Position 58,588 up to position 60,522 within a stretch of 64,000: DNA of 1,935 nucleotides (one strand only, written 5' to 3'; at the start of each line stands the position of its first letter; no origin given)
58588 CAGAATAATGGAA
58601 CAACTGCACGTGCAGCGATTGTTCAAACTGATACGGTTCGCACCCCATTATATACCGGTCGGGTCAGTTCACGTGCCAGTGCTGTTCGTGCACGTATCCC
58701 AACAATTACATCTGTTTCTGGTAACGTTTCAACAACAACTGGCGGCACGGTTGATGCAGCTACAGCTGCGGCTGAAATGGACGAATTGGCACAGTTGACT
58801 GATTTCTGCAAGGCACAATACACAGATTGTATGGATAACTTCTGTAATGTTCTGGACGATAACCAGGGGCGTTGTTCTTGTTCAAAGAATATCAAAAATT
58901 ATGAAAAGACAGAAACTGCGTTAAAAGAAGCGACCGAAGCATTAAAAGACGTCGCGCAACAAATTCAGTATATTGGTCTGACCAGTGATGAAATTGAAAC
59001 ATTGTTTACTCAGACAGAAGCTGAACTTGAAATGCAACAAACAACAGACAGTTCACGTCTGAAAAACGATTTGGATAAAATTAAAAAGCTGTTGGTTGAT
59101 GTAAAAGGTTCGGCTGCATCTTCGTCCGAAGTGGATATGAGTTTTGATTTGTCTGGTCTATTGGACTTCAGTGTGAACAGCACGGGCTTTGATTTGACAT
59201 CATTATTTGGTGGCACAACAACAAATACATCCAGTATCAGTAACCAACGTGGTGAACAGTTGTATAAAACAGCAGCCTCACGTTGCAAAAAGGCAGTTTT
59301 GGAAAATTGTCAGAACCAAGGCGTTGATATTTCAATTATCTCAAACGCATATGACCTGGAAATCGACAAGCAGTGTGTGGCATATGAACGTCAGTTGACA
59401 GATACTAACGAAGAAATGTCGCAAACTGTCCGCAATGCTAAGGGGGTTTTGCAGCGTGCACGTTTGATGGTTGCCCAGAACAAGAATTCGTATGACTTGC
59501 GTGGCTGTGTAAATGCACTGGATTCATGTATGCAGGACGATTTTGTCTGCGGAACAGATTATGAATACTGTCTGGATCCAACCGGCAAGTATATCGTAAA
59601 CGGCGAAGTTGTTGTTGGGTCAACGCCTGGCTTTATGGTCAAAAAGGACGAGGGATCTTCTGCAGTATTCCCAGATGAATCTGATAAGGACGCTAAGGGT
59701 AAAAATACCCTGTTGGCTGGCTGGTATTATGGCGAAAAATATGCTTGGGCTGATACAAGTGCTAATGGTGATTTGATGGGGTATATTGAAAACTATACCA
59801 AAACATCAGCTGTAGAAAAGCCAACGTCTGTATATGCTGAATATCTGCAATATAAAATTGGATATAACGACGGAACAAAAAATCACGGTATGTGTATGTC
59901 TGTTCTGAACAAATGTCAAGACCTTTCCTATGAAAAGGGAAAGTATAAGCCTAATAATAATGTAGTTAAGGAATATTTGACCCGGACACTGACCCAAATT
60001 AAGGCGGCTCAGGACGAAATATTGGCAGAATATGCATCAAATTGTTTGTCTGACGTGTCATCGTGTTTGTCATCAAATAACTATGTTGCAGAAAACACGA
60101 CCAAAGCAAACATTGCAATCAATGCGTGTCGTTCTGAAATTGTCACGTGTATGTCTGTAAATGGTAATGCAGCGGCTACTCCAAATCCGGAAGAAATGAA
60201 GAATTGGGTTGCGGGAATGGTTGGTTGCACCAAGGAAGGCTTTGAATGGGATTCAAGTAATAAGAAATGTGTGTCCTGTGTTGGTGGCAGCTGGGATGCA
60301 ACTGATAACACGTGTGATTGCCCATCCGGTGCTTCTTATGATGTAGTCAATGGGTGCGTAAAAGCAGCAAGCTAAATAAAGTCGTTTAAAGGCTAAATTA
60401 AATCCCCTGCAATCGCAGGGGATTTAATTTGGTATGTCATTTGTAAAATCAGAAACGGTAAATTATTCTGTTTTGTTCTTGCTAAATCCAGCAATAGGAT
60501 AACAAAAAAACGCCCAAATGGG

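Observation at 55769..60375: Tandem pair of large secreted Cys-rich paralogs with a conserved core and diverging Arg/Ser/Ala/Thr-rich N-terminal regions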

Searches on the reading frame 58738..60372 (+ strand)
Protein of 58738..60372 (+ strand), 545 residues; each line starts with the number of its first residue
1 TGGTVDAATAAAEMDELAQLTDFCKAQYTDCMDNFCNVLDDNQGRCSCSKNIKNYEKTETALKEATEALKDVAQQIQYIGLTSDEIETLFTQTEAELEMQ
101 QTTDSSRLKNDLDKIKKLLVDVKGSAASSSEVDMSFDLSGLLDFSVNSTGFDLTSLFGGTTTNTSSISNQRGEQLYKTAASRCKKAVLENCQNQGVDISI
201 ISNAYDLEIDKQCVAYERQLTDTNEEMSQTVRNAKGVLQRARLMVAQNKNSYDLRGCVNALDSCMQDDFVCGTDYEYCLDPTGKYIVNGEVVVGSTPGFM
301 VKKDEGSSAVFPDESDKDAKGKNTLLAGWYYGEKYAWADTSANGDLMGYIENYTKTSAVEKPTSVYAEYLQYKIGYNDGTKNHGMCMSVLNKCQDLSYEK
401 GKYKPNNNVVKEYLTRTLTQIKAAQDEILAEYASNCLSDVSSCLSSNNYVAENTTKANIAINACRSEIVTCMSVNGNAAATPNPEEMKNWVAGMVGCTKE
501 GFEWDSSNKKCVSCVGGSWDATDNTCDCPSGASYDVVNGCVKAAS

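Call 43: search_solved_structures(query=A3, max_evalue=10)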
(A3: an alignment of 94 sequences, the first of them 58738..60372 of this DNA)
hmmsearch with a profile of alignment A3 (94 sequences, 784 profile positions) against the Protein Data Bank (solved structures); distinct sequences matched with E-value up to 10: 6.
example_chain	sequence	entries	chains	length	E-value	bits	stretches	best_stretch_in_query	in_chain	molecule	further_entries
7qn5_A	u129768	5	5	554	0.46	12.2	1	8-161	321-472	Gamma-aminobutyric acid receptor subunit alpha-4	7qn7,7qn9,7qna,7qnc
7dtd_A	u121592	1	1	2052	1.4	10.6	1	17-142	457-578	Sodium channel protein type 1 subunit alpha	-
9cod_A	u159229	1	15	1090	2.8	9.6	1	35-206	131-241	SGNH hydrolase-type esterase domain-containing protein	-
7z3n_C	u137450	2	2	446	4.8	8.8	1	60-170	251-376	Putative ribosome associated protein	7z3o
8dy9_F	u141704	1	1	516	6.1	8.5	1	73-151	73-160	RNA polymerase sigma factor SigA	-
8dy7_F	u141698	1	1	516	6.1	8.5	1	73-151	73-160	RNA polymerase sigma factor SigA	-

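Call 48: predict_structure(alignment_id=A3)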
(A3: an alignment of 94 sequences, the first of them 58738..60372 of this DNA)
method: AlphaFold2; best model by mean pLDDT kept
length: 545 residues; sequences in the alignment: 94
mean_pLDDT: 84.4   pTM: 0.71
mean pLDDT of the five models: 84.4, 84.0, 83.6, 81.9, 81.6
residues with pLDDT >= 90: 308; 70-90: 143; 50-70: 58; < 50: 36
segments of 3 or more residues with pLDDT < 50: 123-138, 141-152, 158-160
pLDDT, mean of each block of 10 residues (from residue 1): 67 92 96 92 92 93 92 84 74 55 72 77 44 44 46 51 67 94 95 95 95 95 92 90 88 96 95 97 96 92 55 57 88 88 89 94 97 95 93 96 96 98 96 96 96 93 97 84 91 78 78 85 87 82 73
secondary structure, 60 per line:
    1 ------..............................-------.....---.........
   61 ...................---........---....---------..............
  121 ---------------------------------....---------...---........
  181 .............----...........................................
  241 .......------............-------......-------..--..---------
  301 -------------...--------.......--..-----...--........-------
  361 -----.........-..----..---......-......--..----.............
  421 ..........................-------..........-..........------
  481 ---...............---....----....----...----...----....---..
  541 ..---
elements in order: H7-36 H44-48 H52-79 H83-90 H94-97 H107-120 H154-157 H173-193 H198-247 H254-265 H273-278 H325-329 H346-353 H366-374 H387-392 H394-397 H408-446 H454-463 H465-474 H484-498 E502-505 E510-513 E518-520 E525-527 E532-535 E539-542

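Call 53: fold_search(model_id=the predicted structure, library=pdb)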
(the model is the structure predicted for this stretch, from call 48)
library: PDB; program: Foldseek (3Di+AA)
matches with E <= 10: 57; with E <= 0.001: 0
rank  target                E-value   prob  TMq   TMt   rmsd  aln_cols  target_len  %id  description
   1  5vtl                  9.7e-01  0.44  0.14  0.32  15.9       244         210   15  Structure of metacyclic invariant surface protein , Tb427.07.360, from Trypanosoma brucei. (released 2018-08-08)
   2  4tql_A                1.6e+00  0.10  0.10  0.20  19.6       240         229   14  Computationally designed three helix bundle (released 2014-10-15)
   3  8snb_1H               1.7e+00  0.10  0.10  0.13  27.3       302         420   12  atomic model of sea urchin sperm doublet microtubule (48-nm periodicity) (released 2023-06-28)
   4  6djl_C                2.0e+00  0.12  0.10  0.20  25.8       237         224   14  Crystal structure of the Rab11 GEF SH3BP5 bound to nucleotide free Rab11A (released 2018-09-26)
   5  4tql_B                2.1e+00  0.15  0.12  0.24  24.2       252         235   15  Computationally designed three helix bundle (released 2014-10-15)
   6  8d9p                  2.5e+00  0.07  0.08  0.19  25.7       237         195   11  De Novo Photosynthetic Reaction Center Protein Equipped with Heme B and Mn(II) cations (released 2022-09-28)
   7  8tzl_E                2.9e+00  0.04  0.08  0.12  37.9       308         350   15  Cryo-EM structure of Vibrio cholerae FtsE/FtsX/EnvC complex, full-length (released 2023-12-20)
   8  5xei                  3.0e+00  0.08  0.11  0.11  48.4       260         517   12  Crystal structure of the Smc head domain with a coiled coil and joint derived from Pyrococcus yayanosii (released 2017-06-07)
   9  6z0c_B                3.1e+00  0.08  0.08  0.20  27.3       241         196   11  Structure of in silico modelled artificial Maquette-3 protein (released 2021-03-17)
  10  6z0c_D                3.3e+00  0.08  0.08  0.20  23.5       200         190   14  Structure of in silico modelled artificial Maquette-3 protein (released 2021-03-17)
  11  9d9z_A                3.3e+00  0.02  0.09  0.03  28.1       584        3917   11  Structure of human UBR4-KCMF1-CaM E3 ligase complex (Silencing Factor of the Integrated stress response, SiFI) (released 2025-06-11)
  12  6djl_E                3.8e+00  0.06  0.09  0.20  28.7       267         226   13  Crystal structure of the Rab11 GEF SH3BP5 bound to nucleotide free Rab11A (released 2018-09-26)
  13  8otz_F3               3.8e+00  0.04  0.12  0.15  35.8       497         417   14  48-nm repeat of the native axonemal doublet microtubule from bovine sperm (released 2023-11-22)
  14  6z0c_A                3.9e+00  0.06  0.08  0.20  26.9       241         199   12  Structure of in silico modelled artificial Maquette-3 protein (released 2021-03-17)
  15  9a6c_A                3.9e+00  0.04  0.10  0.09  27.0       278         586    9  Integrative model of YYDD-YYDB by crosslinking MS and deep learning (released 2024-09-18)
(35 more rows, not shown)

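Call 73: fold_search(model_id=the predicted structure, library=viral)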
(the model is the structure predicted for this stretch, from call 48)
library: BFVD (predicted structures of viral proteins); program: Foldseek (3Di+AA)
matches with E <= 10: 112; with E <= 0.001: 0
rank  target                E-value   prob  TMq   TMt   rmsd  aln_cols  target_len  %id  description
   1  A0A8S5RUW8            1.3e+00  0.11  0.08  0.12  31.5       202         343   16  N-acetylmuramoyl-L-alanine amidase [Siphoviridae sp. ctHip2]
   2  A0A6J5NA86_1          1.4e+00  0.12  0.09  0.06  49.7       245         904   12  DUF4214 domain-containing protein [uncultured Caudovirales phage]
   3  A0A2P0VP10            2.0e+00  0.06  0.09  0.09  46.5       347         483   14  Uncharacterized protein [Tetraselmis virus 1]
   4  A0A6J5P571            2.0e+00  0.03  0.09  0.09  25.0       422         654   11  Uncharacterized protein [uncultured Caudovirales phage]
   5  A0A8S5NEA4            2.1e+00  0.04  0.10  0.08  29.1       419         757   12  Internal virion protein [Caudovirales sp. ctSxd6]
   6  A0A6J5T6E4            2.2e+00  0.11  0.10  0.13  46.2       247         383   14  Uncharacterized protein [uncultured Caudovirales phage]
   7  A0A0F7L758            2.2e+00  0.02  0.09  0.07  37.1       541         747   10  Uncharacterized protein [uncultured marine virus]
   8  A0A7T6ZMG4            2.5e+00  0.04  0.11  0.08  23.4       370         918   11  Internal virion protein B [Providencia phage PSTRCR_114]
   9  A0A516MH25            2.5e+00  0.03  0.09  0.08  40.6       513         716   11  (no name in the UniProt tables at hand)
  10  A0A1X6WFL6            2.6e+00  0.07  0.09  0.13  36.9       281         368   15  (no name in the UniProt tables at hand)
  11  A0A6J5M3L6            2.6e+00  0.02  0.10  0.07  36.5       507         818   11  Uncharacterized protein [uncultured Caudovirales phage]
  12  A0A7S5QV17            2.8e+00  0.08  0.10  0.14  46.0       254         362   14  (no name in the UniProt tables at hand)
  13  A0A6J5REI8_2          2.8e+00  0.02  0.10  0.05  32.7       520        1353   12  Uncharacterized protein [uncultured Caudovirales phage]
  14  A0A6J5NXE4            2.9e+00  0.09  0.10  0.21  40.6       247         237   10  Uncharacterized protein [uncultured Caudovirales phage]
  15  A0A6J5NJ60            3.0e+00  0.06  0.09  0.11  48.9       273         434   15  Uncharacterized protein [uncultured Caudovirales phage]
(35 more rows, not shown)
